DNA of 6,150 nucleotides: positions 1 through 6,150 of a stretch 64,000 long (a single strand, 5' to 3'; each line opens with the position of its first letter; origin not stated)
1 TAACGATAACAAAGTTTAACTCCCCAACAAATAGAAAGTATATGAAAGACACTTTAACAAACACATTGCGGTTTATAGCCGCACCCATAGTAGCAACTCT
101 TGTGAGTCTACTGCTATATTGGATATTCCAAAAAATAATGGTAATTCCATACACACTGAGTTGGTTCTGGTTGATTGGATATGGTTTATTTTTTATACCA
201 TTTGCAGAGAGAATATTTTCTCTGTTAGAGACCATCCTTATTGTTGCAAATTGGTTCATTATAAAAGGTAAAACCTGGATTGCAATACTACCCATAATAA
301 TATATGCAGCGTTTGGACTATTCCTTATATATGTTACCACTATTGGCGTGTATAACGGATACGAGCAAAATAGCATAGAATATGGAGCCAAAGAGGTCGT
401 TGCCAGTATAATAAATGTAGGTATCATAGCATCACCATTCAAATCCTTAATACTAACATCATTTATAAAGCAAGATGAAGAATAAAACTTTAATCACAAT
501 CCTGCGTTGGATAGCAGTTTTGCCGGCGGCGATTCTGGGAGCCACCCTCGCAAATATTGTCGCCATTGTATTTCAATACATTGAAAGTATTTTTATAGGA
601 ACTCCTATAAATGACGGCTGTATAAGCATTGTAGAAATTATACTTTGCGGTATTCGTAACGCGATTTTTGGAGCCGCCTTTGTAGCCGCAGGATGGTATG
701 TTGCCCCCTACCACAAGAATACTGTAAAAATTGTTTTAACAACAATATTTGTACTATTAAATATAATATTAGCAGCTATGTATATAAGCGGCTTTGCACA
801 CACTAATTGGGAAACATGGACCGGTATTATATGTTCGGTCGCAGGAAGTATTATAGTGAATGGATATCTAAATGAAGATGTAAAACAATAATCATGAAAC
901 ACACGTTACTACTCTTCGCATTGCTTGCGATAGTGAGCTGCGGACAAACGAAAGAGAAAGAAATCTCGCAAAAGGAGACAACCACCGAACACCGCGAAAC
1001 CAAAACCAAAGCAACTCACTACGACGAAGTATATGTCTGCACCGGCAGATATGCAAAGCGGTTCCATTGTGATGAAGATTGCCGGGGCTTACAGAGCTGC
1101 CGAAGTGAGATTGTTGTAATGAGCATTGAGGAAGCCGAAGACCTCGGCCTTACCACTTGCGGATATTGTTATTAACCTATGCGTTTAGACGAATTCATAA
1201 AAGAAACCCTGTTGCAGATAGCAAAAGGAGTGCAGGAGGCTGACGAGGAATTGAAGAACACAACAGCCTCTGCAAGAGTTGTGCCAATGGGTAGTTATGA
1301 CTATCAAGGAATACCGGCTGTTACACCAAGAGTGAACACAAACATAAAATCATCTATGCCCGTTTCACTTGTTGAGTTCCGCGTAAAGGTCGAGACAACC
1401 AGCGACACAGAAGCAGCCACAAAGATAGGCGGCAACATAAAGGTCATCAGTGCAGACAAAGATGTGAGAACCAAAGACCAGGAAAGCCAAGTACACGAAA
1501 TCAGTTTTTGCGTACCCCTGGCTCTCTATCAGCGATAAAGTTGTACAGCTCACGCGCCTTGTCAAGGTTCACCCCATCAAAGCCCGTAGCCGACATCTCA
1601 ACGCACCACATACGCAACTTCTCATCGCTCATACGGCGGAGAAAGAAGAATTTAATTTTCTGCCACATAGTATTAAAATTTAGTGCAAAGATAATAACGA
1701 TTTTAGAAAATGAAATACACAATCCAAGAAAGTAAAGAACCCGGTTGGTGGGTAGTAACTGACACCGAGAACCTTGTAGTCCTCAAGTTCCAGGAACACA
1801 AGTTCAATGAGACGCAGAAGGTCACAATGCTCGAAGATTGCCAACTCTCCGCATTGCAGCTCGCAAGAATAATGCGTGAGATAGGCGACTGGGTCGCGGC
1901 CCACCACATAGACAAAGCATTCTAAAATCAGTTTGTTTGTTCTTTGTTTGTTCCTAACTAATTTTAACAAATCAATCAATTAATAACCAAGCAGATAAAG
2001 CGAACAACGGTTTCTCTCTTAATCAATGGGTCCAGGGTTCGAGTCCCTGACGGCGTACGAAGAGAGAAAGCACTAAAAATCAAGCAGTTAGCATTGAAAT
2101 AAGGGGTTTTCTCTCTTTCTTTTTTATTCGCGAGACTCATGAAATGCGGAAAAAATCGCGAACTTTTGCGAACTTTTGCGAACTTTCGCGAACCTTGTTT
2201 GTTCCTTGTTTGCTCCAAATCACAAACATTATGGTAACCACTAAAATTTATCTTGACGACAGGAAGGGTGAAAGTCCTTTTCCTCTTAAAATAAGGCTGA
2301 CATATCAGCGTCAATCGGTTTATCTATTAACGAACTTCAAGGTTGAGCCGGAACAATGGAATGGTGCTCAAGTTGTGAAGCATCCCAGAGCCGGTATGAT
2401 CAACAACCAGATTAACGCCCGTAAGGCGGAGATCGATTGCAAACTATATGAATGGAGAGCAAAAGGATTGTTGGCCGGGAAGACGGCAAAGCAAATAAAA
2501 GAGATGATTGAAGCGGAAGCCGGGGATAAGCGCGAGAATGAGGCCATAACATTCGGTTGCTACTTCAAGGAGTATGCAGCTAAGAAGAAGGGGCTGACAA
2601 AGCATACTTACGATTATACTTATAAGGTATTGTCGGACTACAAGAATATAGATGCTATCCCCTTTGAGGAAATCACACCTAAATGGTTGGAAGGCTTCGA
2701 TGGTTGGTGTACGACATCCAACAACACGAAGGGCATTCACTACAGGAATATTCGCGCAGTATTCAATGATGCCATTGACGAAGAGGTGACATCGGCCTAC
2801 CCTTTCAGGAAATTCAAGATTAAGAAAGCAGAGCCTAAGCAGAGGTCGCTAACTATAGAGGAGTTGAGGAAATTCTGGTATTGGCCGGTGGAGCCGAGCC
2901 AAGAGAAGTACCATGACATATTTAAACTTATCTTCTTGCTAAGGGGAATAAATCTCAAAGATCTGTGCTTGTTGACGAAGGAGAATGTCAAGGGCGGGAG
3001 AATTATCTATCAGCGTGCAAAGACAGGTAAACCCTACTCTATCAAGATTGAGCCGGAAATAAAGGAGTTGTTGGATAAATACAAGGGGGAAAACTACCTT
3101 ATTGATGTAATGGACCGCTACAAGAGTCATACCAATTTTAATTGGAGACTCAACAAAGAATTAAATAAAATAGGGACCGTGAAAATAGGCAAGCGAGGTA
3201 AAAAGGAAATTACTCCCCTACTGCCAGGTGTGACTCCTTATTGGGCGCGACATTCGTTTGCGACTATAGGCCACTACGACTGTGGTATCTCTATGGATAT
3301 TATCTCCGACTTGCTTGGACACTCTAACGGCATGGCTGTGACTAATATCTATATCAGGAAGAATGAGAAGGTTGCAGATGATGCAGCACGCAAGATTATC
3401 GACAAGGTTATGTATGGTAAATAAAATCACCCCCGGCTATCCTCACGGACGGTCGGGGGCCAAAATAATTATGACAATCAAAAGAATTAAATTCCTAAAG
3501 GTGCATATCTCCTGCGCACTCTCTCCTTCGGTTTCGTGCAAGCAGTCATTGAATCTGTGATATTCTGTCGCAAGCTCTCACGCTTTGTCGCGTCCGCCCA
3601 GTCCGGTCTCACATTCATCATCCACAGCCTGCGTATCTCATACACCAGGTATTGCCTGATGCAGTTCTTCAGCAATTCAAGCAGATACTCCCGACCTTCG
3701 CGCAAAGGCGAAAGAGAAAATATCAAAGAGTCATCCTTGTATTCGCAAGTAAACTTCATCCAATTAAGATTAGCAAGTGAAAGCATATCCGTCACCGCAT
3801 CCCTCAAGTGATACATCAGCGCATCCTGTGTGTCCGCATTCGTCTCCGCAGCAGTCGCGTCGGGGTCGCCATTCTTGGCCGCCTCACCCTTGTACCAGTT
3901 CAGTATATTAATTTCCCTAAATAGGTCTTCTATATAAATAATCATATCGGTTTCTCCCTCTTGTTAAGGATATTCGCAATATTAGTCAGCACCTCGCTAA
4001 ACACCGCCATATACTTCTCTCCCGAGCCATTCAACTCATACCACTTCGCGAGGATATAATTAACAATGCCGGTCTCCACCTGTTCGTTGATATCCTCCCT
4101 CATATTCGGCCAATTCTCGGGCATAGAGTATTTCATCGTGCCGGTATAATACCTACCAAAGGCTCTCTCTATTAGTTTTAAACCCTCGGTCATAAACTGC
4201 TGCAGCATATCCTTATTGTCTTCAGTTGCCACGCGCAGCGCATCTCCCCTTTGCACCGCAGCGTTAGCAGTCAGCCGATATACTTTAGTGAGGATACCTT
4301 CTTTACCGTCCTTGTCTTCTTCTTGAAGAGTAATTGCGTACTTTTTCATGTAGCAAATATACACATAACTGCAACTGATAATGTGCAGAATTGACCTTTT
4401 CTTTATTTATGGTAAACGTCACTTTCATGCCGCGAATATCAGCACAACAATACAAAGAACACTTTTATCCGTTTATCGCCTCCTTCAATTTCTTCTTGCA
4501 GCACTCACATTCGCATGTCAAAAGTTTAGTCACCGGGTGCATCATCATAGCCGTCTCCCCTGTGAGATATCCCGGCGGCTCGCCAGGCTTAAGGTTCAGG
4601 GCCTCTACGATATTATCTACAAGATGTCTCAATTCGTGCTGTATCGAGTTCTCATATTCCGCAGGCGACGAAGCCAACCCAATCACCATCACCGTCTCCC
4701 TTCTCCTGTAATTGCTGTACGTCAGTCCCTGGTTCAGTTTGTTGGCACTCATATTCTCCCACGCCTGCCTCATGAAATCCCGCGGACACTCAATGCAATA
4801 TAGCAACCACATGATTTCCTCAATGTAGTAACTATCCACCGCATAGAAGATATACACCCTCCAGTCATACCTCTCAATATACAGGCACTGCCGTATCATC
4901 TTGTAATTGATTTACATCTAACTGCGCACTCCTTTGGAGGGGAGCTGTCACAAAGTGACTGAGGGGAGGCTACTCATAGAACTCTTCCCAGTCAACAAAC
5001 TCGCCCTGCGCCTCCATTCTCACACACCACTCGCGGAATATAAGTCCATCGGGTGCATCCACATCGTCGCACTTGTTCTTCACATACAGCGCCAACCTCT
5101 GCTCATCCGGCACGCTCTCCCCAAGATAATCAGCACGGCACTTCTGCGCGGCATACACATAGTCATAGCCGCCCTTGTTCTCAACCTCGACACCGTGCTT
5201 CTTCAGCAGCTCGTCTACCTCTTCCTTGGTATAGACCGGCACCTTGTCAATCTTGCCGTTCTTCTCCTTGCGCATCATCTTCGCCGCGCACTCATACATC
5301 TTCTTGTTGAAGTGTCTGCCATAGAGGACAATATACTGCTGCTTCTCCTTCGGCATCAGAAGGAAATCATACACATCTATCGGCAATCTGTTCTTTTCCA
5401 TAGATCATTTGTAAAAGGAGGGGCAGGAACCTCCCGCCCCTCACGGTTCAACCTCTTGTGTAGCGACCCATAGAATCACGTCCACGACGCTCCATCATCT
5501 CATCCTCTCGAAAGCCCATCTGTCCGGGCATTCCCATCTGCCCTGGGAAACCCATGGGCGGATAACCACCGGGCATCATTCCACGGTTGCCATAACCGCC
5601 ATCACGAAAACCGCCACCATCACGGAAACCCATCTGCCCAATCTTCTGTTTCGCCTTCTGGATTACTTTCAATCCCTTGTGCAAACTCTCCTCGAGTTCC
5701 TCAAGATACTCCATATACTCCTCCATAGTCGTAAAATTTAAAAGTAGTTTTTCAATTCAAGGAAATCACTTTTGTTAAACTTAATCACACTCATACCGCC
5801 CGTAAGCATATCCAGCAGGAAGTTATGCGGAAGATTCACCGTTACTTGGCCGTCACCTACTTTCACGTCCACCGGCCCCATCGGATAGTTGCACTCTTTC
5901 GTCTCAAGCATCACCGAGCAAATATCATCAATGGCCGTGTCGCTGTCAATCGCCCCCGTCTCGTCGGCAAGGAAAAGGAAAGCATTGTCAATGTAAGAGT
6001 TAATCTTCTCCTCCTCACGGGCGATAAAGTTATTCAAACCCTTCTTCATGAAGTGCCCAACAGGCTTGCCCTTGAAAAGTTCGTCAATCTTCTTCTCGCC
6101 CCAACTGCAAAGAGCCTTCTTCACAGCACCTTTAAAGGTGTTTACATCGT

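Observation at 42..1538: Four-gene plus-strand cassette next to attP/int: two paralogous 4-TM proteins, a Cys-rich lipoprotein and a Trypco2-like protein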

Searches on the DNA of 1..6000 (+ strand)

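Call 7: search_dna_similar(query=window:1-6000:+, collection=phages, mode=near, max_rows=15)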
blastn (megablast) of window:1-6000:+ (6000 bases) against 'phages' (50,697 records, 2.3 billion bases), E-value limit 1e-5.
No match.

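Call 104: search_rna_families(source=window, start=1, end=2400, threshold=evalue, max_evalue=1)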
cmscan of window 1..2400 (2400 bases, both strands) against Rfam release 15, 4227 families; matches with E-value up to 1: 1.
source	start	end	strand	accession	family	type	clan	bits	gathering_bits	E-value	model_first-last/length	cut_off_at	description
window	1645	1706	-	RF00064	HgcG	Gene; snRNA; snoRNA; HACA-box;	-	15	77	0.26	1-276/276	no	HgcG RNA (Pab40)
